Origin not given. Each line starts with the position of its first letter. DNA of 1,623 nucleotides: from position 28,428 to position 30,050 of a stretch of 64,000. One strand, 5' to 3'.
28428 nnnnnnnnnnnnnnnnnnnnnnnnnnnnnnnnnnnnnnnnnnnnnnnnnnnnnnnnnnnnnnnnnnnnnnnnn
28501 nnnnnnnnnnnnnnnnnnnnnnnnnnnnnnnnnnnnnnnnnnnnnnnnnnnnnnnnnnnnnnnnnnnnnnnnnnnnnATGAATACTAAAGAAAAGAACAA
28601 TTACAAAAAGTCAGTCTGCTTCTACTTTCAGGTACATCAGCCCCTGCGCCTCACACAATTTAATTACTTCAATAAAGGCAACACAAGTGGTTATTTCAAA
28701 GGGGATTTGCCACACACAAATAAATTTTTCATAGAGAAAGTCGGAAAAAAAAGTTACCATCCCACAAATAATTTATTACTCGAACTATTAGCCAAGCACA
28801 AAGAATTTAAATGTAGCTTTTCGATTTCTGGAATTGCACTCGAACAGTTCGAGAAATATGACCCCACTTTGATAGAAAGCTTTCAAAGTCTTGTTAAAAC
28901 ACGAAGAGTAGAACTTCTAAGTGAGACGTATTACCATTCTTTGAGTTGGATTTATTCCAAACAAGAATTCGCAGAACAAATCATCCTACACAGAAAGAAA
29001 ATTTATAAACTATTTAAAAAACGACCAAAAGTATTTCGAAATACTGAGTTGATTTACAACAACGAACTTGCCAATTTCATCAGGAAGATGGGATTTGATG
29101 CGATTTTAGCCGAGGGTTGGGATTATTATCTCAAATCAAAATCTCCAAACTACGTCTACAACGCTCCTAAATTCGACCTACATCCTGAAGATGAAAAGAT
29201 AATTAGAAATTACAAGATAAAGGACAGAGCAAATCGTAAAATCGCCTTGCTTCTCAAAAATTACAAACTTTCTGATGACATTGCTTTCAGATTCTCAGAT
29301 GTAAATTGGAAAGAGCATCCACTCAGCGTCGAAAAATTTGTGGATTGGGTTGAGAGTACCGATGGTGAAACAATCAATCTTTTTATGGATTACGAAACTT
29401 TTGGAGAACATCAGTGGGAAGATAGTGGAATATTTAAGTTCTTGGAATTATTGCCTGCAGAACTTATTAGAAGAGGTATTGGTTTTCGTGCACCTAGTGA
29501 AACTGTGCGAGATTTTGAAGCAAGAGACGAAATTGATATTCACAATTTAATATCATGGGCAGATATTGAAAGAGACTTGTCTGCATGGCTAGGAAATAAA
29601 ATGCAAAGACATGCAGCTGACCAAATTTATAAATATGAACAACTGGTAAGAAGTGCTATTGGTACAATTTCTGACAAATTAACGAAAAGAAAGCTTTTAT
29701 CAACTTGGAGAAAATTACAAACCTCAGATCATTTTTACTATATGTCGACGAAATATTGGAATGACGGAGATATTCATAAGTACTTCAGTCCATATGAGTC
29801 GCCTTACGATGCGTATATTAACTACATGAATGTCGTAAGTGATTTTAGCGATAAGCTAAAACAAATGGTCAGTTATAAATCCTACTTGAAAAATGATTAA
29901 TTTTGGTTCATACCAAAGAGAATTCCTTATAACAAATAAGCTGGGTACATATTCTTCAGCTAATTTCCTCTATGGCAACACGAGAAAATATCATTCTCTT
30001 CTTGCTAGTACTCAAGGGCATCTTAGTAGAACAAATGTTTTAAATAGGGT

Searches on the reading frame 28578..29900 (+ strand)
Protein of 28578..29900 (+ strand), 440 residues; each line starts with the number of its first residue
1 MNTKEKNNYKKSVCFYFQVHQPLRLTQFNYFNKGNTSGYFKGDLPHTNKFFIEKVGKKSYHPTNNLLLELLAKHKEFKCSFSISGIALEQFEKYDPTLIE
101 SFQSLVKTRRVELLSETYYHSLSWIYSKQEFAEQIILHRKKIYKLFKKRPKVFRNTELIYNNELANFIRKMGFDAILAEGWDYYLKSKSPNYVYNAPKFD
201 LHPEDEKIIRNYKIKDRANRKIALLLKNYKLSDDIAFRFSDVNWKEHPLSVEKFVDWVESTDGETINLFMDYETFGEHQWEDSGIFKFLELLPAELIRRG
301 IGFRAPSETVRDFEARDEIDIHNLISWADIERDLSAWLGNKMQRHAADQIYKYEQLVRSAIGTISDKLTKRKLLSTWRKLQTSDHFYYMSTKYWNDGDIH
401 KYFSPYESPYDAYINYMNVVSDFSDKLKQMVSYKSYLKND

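Call 44: search_protein_families(library=pfam, proteins=[window:28578-29900:+], max_evalue=0.00001)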
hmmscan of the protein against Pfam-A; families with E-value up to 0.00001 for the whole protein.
window:28578-29900:+ (440 aa): 1 family
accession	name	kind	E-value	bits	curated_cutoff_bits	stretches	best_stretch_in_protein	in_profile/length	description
PF03065.20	Glyco_hydro_57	-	3.9e-68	230.3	21.2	1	15-321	2-290/291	Glycosyl hydrolase family 57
